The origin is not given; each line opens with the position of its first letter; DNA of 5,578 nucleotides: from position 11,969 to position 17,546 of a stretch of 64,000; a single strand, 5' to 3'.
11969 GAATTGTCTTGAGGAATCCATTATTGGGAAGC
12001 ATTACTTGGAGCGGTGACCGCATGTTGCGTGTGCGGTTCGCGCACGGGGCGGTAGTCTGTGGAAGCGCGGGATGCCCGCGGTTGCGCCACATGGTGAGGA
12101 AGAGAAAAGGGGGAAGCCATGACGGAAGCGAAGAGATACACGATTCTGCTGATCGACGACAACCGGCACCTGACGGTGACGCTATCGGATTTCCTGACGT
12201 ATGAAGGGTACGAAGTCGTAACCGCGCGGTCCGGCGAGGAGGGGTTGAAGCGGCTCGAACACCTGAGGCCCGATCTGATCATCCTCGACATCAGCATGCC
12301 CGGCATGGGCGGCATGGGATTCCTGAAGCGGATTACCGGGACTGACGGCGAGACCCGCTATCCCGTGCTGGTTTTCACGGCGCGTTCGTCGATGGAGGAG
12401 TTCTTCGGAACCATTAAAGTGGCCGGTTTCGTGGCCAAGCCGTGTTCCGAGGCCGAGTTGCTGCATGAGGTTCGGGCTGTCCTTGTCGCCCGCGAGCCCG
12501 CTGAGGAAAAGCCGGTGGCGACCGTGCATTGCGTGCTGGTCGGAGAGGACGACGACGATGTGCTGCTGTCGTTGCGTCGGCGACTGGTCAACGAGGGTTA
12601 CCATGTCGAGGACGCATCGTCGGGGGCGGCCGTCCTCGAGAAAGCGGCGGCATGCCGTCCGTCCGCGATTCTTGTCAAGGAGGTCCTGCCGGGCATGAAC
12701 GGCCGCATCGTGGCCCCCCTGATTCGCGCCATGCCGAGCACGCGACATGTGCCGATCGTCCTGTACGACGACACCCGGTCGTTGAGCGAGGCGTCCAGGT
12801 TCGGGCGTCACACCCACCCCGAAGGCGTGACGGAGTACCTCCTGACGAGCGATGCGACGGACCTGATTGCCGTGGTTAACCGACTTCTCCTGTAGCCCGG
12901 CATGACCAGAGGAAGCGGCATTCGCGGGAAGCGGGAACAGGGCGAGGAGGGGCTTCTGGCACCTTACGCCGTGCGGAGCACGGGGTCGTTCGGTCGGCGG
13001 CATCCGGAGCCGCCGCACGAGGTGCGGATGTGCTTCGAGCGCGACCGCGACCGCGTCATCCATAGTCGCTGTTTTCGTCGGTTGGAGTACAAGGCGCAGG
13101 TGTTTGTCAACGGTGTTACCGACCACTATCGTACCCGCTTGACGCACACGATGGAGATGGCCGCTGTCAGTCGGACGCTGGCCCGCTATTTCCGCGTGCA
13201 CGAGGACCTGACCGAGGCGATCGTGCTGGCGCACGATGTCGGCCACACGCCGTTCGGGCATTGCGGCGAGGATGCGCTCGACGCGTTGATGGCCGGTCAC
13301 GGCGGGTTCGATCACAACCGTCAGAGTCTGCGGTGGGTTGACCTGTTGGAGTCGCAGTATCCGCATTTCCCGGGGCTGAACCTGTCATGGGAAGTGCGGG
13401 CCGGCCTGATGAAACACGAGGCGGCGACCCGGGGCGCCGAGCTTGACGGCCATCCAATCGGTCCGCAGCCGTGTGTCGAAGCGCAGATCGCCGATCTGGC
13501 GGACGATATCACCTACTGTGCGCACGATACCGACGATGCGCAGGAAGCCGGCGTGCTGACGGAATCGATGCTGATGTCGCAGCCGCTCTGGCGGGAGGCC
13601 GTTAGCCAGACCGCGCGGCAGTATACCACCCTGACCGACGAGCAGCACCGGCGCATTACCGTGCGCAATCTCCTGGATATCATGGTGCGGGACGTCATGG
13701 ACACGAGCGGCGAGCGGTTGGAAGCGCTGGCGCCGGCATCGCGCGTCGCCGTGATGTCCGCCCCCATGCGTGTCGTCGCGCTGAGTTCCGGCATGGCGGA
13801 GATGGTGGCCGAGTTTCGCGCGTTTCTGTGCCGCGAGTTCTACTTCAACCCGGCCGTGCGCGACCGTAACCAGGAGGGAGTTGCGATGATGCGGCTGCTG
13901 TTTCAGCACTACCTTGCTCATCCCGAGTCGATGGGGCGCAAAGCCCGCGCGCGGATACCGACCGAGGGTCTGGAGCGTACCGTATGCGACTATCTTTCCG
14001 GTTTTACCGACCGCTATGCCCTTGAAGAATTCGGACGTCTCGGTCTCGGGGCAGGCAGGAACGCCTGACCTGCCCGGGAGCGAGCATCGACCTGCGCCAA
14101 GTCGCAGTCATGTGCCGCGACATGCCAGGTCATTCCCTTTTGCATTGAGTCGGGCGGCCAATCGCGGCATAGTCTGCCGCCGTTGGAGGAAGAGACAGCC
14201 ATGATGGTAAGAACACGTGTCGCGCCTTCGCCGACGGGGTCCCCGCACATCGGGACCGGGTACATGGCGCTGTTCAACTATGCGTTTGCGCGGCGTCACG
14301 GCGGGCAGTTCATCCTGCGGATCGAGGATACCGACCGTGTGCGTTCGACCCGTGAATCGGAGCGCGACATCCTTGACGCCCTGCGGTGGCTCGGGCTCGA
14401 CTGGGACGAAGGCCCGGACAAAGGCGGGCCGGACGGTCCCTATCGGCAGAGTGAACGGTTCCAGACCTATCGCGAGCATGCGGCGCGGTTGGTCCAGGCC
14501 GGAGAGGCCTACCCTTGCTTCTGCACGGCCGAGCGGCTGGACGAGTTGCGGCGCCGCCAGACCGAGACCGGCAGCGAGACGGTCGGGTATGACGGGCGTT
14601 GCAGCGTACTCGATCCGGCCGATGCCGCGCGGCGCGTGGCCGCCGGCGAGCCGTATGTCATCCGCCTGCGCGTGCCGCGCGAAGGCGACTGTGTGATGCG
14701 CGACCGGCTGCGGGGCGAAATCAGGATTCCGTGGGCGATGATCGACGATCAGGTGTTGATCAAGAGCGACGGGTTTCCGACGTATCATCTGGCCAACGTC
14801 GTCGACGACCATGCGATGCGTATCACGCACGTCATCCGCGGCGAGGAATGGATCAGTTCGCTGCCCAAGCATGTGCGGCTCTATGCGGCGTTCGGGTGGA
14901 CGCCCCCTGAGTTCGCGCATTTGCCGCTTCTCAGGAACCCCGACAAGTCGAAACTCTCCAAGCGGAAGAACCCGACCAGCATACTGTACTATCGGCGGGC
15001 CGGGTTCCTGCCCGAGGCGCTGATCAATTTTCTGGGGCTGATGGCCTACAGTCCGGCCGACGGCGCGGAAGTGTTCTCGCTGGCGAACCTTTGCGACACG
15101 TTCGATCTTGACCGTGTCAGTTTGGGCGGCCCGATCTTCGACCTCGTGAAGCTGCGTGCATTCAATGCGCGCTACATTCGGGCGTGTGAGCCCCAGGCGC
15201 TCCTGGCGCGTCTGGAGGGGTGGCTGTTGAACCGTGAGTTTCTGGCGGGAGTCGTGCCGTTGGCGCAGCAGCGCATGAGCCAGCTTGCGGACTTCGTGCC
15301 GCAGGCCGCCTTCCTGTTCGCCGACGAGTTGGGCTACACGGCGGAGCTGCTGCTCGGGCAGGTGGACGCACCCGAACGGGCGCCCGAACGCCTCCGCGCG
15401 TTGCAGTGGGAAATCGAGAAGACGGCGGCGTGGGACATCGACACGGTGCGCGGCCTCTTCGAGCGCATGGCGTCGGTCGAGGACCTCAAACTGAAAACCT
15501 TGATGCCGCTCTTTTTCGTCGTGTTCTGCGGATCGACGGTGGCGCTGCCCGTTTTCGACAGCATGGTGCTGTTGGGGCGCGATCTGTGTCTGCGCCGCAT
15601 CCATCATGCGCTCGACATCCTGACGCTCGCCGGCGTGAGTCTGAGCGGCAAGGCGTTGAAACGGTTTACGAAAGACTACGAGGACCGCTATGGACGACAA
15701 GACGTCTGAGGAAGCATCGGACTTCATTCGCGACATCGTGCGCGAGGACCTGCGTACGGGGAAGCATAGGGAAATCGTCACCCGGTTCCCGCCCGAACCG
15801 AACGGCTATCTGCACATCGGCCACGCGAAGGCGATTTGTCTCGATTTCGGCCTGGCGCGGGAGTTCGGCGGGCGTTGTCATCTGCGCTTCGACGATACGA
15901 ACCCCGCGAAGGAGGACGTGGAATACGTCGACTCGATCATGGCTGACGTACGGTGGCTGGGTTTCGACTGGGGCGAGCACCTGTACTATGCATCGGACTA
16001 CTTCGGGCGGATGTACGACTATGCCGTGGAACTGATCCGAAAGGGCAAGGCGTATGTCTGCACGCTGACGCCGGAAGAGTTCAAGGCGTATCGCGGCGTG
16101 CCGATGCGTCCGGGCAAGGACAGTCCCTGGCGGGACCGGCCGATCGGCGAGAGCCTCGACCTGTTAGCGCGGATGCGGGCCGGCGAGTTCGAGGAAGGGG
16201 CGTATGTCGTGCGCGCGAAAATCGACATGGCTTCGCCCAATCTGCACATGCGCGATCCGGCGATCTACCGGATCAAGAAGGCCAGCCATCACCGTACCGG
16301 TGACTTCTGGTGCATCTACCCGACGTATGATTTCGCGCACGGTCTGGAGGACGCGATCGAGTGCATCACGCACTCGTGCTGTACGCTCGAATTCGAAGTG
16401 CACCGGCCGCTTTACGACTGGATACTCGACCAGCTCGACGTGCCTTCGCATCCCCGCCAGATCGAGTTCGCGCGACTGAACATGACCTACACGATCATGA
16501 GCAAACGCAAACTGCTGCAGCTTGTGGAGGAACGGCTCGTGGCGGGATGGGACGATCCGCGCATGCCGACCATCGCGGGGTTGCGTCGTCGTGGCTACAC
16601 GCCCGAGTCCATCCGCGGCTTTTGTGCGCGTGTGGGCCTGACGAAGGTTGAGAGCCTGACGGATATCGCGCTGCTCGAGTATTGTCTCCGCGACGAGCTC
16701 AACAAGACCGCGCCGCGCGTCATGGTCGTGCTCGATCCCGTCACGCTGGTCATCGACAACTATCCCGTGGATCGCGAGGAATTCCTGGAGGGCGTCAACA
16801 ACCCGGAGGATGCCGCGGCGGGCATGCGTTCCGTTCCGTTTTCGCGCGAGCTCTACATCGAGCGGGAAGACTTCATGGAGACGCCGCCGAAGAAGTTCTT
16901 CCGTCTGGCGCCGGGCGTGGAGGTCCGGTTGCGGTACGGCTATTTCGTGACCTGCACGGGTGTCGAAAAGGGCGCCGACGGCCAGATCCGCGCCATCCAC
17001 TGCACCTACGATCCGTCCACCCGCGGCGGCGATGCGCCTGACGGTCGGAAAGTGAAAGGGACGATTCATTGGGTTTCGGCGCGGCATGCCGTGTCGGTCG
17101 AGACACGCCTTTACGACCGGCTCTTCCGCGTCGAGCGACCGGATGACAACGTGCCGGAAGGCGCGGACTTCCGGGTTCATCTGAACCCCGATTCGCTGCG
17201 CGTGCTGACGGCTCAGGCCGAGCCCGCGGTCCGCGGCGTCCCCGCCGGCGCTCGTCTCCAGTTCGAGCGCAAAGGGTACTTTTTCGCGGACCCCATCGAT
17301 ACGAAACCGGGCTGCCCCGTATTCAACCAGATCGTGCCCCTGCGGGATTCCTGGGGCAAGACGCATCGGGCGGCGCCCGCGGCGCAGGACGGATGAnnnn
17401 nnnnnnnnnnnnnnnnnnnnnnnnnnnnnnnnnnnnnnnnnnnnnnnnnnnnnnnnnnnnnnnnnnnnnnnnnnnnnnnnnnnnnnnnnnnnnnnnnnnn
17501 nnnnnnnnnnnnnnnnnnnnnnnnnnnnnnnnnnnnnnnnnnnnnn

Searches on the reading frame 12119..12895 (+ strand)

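Call 16: search_protein_families(library=ncbifam, proteins=[window:12119-12895:+], max_evalue=0.001)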
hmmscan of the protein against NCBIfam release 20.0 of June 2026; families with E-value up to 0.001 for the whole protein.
window:12119-12895:+ (258 aa): 93 families (the best 25 are shown)
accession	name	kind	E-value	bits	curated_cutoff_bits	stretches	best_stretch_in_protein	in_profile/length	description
TIGR02154.1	PhoB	equivalog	1.1e-24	87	296.2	2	8-131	4-129/226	phosphate regulon transcriptional regulator PhoB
NF053854.1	RespRegPhoBBctds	equivalog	2.2e-24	86.1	270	2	9-128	1-121/225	two-component system response regulator PhoB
NF040689.1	MtrAB_MtrA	equivalog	4.9e-24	84.9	300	2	9-133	1-124/219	MtrAB system response regulator MtrA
NF007135.0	PRK09581.1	equivalog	9.6e-24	84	474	2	8-121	4-119/457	PleD family two-component system response regulator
NF041733.1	resp_reg_CseB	equivalog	9.8e-23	80.7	350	2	8-128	2-121/228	two-component system response regulator CseB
NF045717.1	DVU0259_DivK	exception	3.1e-21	75.7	160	1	8-122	4-116/117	DVU0259 family response regulator domain-containing protein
NF040534.1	resp_reg_YycF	equivalog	3.8e-21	75.4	340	1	8-126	2-119/231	response regulator YycF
NF045944.1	ResRegRpaBCyano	equivalog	4.6e-21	75.2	330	2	10-130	1-120/229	response regulator transcription factor RpaB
NF053512.1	nitric_RR_NosR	exception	4.2e-20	72.2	400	1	9-128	1-121/422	response regulator c-di-GMP phosphodiesterase, NosR family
NF007969.0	PRK10693.1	equivalog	4.8e-20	71.8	329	1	8-111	9-112/337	two-component system response regulator RssB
NF008469.0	PRK11361.1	equivalog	5.6e-20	71.5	714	2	6-115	4-113/461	acetoacetate metabolism transcriptional regulator AtoC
NF045505.1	RR_RssB_Pseudo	equivalog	1.4e-19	70.5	700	1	6-121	5-121/394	two-component system response regulator RssB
NF051850.1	RespRegRprY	equivalog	7.1e-19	68.1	370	1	6-123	4-121/234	response regulator transcription factor RprY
NF008296.0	PRK11083.1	equivalog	7.7e-19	68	273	1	6-127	3-123/228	two-component system response regulator CreB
TIGR01387.1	cztR_silR_copR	subfamily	1.4e-18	67.3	279.2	1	9-129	1-121/218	heavy metal response regulator transcription factor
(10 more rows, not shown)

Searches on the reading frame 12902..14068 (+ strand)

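Call 17: search_protein_families(library=ncbifam, proteins=[window:12902-14068:+], max_evalue=0.001)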
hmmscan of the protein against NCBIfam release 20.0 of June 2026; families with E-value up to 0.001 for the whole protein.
window:12902-14068:+ (388 aa): 11 families
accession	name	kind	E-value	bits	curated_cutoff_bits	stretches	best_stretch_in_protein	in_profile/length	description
NF002326.0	PRK01286.1-1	equivalog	5.6e-117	391.3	390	1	16-380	6-372/379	deoxyguanosinetriphosphate triphosphohydrolase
NF002328.0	PRK01286.1-3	equivalog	9e-96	321.3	467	2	20-180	16-176/404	deoxyguanosinetriphosphate triphosphohydrolase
NF002327.0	PRK01286.1-2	equivalog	2.3e-94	316.3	393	1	7-382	4-338/345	deoxyguanosinetriphosphate triphosphohydrolase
TIGR01353.1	dGTP_triPase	subfamily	1.8e-73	248.4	152.35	2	42-178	2-151/389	dGTP triphosphohydrolase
NF002329.0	PRK01286.1-4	equivalog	1.4e-68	231.6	494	1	7-379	3-333/342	deoxyguanosinetriphosphate triphosphohydrolase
NF002330.0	PRK01286.1-5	equivalog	1.9e-63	214.9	511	1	18-380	1-375/384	deoxyguanosinetriphosphate triphosphohydrolase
NF041026.1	antiphage_dGTPase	exception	7.8e-59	199.9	400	2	37-176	11-160/425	anti-phage deoxyguanosine triphosphatase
NF003701.1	PRK05318.1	subfamily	5.8e-51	173.7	383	2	39-175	14-161/426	anti-phage deoxyguanosine triphosphatase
NF002829.0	PRK03007.1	equivalog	1.1e-47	162.9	385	2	31-152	16-140/425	deoxyguanosinetriphosphate triphosphohydrolase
NF003429.0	PRK04926.1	equivalog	4.8e-26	91.6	405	1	37-127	24-133/500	dGTPase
NF002205.0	PRK01096.1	equivalog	1.1e-22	80.7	439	1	36-127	19-126/444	deoxyguanosinetriphosphate triphosphohydrolase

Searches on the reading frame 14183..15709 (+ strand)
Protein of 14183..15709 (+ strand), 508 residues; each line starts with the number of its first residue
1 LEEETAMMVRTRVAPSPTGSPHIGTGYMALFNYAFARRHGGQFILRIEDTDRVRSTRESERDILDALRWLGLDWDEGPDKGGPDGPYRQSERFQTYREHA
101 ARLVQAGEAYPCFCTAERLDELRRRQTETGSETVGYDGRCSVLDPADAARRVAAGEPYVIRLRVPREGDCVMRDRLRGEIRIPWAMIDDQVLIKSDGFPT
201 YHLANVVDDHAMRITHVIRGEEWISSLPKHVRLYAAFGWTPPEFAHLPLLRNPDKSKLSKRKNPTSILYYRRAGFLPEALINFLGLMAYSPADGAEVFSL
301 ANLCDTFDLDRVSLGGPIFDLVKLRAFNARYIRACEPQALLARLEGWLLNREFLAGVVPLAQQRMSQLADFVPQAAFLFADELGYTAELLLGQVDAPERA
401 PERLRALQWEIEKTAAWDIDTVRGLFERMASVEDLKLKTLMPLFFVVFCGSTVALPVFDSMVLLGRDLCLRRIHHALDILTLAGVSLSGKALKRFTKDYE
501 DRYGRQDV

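Call 17: search_protein_families(library=ncbifam, proteins=[window:14183-15709:+], max_evalue=0.001)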
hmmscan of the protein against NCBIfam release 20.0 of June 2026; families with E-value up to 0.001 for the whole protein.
window:14183-15709:+ (508 aa): 10 families
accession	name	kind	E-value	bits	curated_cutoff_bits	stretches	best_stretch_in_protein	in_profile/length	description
TIGR00464.1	gltX_bact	equivalog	1.8e-132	442.6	289.95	1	9-475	2-465/470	glutamate--tRNA ligase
NF004315.1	PRK05710.1-4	equivalog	3.1e-64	217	250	1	11-281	1-271/274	tRNA glutamyl-Q(34) synthetase GluQRS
TIGR03838.1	queuosine_YadB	equivalog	6.6e-60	202.8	276.7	1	10-289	2-260/272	tRNA glutamyl-Q(34) synthetase GluQRS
NF004314.0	PRK05710.1-3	equivalog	5.7e-56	190.1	256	1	7-291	5-265/297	tRNA glutamyl-Q(34) synthetase GluQRS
NF004313.0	PRK05710.1-2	equivalog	1.6e-44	152.3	380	1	8-288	4-271/299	tRNA glutamyl-Q(34) synthetase GluQRS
NF003169.0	PRK04156.1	equivalog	6.7e-40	137.3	516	1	7-260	100-341/567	glutamate--tRNA ligase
NF004312.0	PRK05710.1-1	equivalog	7.4e-37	127.3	453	1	10-265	15-244/306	tRNA glutamyl-Q(34) synthetase GluQRS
TIGR00463.1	gltX_arch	equivalog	1.2e-33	116.5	401.75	1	9-263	94-335/560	glutamate--tRNA ligase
NF011291.0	PRK14703.1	equivalog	8.3e-20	70.6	681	1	8-176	31-194/769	glutamine--tRNA ligase/YqeY domain fusion protein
TIGR00440.1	glnS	equivalog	2.5e-14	53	425.8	1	9-221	1-205/524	glutamine--tRNA ligase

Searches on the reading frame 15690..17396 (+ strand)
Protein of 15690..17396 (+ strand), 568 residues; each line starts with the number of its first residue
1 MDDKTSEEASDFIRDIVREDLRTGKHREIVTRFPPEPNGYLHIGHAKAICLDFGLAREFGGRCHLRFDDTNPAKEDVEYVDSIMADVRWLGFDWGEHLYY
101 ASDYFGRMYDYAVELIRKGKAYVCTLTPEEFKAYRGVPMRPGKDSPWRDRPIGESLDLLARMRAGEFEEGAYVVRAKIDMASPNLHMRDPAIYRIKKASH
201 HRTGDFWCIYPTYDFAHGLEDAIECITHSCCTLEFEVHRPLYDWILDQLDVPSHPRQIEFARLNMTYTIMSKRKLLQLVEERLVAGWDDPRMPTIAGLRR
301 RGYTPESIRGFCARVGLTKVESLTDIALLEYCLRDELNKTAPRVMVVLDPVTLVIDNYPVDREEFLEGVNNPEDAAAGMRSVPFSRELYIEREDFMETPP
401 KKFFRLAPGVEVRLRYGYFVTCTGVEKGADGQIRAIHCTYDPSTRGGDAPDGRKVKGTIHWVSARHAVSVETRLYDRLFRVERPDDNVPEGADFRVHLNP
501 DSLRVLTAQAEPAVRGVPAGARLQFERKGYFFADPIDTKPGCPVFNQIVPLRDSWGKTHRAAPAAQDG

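Call 17: search_protein_families(library=ncbifam, proteins=[window:15690-17396:+], max_evalue=0.001)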
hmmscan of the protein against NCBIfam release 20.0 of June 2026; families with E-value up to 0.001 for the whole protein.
window:15690-17396:+ (568 aa): 10 families
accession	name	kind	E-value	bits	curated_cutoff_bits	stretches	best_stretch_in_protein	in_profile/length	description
NF011291.0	PRK14703.1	equivalog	1.8e-264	879.7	681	1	5-561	8-562/769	glutamine--tRNA ligase/YqeY domain fusion protein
TIGR00440.1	glnS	equivalog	1.6e-218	726.8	425.8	1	30-557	2-524/524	glutamine--tRNA ligase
TIGR00463.1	gltX_arch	equivalog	4.6e-101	339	401.75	1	19-535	84-547/560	glutamate--tRNA ligase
NF003169.0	PRK04156.1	equivalog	9e-87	292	516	1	18-530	91-549/567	glutamate--tRNA ligase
TIGR00464.1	gltX_bact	equivalog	7.3e-23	81.2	289.95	1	29-320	2-276/470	glutamate--tRNA ligase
NF004315.1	PRK05710.1-4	equivalog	1.2e-19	70.8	250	1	31-141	1-114/274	tRNA glutamyl-Q(34) synthetase GluQRS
NF004314.0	PRK05710.1-3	equivalog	1.6e-16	60.6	256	1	27-136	5-114/297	tRNA glutamyl-Q(34) synthetase GluQRS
TIGR03838.1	queuosine_YadB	equivalog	2.9e-14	53.1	276.7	1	30-206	2-162/272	tRNA glutamyl-Q(34) synthetase GluQRS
NF004312.0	PRK05710.1-1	equivalog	3.5e-09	36.5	453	1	23-134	8-119/306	tRNA glutamyl-Q(34) synthetase GluQRS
NF004313.0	PRK05710.1-2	equivalog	8e-06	25.2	380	1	28-131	4-107/299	tRNA glutamyl-Q(34) synthetase GluQRS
